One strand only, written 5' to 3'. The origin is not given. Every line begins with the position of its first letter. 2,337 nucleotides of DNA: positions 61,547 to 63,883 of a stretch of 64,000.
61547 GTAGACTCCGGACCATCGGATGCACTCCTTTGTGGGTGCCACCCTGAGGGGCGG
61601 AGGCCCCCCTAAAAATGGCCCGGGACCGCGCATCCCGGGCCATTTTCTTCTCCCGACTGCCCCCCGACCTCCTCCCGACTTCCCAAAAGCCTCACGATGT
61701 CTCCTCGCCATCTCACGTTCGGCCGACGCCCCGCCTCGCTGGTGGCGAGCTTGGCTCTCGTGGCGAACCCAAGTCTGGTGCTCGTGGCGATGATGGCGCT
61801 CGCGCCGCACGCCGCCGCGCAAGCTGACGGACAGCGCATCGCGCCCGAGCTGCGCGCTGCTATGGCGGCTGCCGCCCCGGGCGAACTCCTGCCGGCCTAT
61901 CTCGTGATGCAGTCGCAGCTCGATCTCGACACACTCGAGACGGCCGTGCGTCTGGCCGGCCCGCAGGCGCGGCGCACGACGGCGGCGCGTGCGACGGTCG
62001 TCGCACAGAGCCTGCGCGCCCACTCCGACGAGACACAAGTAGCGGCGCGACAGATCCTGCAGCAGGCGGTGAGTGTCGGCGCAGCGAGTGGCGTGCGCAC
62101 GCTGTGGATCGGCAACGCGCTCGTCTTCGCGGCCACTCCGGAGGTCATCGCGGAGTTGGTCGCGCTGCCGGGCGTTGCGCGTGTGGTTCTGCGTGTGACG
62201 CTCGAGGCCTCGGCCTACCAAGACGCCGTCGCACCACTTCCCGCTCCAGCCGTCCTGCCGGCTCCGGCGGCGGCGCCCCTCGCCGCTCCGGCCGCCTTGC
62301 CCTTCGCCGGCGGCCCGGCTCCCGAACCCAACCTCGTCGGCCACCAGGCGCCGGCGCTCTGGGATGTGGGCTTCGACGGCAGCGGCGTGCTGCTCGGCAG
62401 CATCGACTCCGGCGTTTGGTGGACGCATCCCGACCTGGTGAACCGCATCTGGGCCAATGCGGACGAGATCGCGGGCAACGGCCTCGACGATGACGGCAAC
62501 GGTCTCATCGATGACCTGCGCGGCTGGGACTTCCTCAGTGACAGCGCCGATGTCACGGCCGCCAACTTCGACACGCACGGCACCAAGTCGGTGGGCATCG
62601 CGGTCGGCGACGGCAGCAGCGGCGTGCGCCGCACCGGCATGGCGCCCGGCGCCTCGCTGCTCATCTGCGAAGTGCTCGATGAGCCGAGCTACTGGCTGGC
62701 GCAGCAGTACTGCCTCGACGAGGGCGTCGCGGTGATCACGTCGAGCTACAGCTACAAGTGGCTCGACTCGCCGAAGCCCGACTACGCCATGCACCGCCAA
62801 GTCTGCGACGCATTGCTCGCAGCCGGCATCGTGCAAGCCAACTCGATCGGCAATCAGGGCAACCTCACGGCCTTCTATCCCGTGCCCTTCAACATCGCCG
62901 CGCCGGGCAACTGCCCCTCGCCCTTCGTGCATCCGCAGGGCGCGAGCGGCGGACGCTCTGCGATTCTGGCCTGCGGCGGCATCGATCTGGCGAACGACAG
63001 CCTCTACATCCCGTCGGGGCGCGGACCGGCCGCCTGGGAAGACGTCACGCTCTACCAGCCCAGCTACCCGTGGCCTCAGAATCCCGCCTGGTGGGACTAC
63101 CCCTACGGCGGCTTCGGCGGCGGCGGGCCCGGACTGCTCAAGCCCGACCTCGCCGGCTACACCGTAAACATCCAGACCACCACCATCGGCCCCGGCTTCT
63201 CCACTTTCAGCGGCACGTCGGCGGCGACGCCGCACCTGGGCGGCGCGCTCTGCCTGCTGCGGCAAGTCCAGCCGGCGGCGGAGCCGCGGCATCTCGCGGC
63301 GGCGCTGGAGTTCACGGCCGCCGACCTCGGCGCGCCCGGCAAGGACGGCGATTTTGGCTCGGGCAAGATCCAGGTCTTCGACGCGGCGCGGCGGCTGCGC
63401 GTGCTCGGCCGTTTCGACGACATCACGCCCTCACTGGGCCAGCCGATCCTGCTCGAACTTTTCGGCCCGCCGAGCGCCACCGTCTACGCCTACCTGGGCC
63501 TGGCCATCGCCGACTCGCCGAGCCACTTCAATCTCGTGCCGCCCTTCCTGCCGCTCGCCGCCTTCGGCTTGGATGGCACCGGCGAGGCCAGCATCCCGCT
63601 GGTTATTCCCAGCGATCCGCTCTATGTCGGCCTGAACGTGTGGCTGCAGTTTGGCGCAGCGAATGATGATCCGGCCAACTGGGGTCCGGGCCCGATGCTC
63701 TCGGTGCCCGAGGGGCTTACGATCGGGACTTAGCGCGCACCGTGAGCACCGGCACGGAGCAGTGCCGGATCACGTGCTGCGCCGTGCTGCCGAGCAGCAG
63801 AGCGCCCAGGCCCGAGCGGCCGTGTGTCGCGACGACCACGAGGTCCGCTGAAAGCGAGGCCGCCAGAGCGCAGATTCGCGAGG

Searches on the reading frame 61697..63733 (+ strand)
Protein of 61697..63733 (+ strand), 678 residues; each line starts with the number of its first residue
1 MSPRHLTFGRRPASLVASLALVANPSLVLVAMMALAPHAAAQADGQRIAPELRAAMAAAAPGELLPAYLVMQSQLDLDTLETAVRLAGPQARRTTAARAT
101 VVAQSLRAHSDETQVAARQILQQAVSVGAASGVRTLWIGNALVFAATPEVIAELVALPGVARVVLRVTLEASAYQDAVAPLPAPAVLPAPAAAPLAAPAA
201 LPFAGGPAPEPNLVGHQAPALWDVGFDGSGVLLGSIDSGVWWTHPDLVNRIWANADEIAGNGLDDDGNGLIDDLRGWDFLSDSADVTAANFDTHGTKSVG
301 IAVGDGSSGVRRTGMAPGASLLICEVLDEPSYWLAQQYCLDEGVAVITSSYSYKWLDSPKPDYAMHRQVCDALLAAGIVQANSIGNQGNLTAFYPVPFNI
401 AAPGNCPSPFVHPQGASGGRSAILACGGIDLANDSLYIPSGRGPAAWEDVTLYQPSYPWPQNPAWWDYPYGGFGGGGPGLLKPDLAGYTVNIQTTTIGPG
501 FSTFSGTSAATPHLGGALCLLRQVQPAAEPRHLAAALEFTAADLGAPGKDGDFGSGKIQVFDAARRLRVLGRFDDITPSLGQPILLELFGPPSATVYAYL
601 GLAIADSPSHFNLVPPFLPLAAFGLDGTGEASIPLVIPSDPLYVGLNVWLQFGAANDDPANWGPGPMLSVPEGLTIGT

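Call 5: search_protein_families(library=pfam, proteins=[window:61697-63733:+], max_evalue=1)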
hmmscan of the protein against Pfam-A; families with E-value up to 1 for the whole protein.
window:61697-63733:+ (678 aa): 1 family
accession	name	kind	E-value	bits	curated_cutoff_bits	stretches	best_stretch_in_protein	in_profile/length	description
PF00082.27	Peptidase_S8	-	8.2e-22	78.3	21.8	1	228-556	1-288/288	Subtilase family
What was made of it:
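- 63422..63730 (+): Remote module-like C-terminal domain of the S8 protease E (gene 61697-63733). It lacks W-x-D-L-G, PFKGG and ASNAL. Pfam finds Peptidase_S8 (call 5).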

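Call 6: search_protein_families(library=ncbifam, proteins=[window:61697-63733:+], max_evalue=1)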
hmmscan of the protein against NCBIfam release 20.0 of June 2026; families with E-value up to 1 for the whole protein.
window:61697-63733:+ (678 aa): 5 families
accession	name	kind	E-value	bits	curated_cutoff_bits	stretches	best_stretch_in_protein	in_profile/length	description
TIGR03921.1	T7SS_mycosin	equivalog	9.7e-11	41.4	278.75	3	492-563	221-284/353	type VII secretion-associated serine protease mycosin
NF051851.1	AtpSerPepEprS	equivalog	1.8e-06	26.3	1700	2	491-544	287-340/988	autotransporter serine peptidase EprS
NF033595.1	denti_PrtP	equivalog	2.7e-06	26.3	300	1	501-567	436-505/606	dentilisin complex serine proteinase subunit PrtP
NF040809.1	germ_prot_CspBA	exception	0.01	13.5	1250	1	472-523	423-474/1099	bifunctional germination protease/germinant receptor pseudoprotease CspBA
NF040553.1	SGO_0316_fam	subfamily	0.06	10.9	1400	1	471-524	657-710/1486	SGO_0316/SGO_0317 family LPXTG-anchored serine peptidase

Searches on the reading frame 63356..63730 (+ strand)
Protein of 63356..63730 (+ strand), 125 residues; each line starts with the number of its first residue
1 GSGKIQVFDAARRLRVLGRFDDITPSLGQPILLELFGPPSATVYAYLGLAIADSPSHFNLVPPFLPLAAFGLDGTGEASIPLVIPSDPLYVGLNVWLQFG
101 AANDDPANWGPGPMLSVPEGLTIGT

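Call 38: find_homologous_proteins(query=window:63356-63730:+, max_evalue=10)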
Query seq(125 aa) (125 aa): 2 proteins with E <= 10 among 21 candidates.
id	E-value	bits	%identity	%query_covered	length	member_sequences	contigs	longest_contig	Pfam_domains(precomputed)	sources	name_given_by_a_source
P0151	3.8e-32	129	50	98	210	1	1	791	-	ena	-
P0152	1.2e-29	121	54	98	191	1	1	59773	PF00082.28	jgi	jgi:hypothetical protein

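Call 58: search_protein_families(library=pfam, proteins=[window:63395-63730:+], max_evalue=10)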
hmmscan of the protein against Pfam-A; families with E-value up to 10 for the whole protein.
seq(112 aa): 0 families

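Call 59: search_protein_families(library=ncbifam, proteins=[window:63395-63730:+], max_evalue=10)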
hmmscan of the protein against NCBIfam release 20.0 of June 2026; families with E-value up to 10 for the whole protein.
seq(112 aa): 0 families

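Call 72: find_encoding_contigs(protein=P0152, flank=6000, max_places=3)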
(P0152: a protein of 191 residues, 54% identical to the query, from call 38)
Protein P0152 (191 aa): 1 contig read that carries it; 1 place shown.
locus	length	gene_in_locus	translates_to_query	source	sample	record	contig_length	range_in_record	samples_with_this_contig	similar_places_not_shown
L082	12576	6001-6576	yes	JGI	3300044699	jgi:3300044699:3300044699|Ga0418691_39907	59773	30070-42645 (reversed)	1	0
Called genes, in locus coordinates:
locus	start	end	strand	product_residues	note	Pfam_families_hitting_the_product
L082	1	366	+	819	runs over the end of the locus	PF00884:Sulfatase, PF16347:SGSH_C (faint)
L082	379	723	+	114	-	-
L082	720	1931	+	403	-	PF00890:FAD_binding_2, PF01266:DAO, PF03486:HI0933_like, PF07992:Pyr_redox_2 (faint), PF12831:FAD_oxidored, PF13450:NAD_binding_8 (weak), PF22780:HI0933_like_1st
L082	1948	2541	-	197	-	PF13620:CarboxypepD_reg (faint)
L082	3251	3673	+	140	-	-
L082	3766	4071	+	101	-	PF01329:Pterin_4a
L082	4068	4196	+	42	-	-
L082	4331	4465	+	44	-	-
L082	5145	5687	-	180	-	-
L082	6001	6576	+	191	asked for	PF00082:Peptidase_S8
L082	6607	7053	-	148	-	PF00582:Usp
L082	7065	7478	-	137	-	PF00582:Usp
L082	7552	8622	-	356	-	PF25216:Volactin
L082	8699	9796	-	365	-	-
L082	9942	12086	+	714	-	-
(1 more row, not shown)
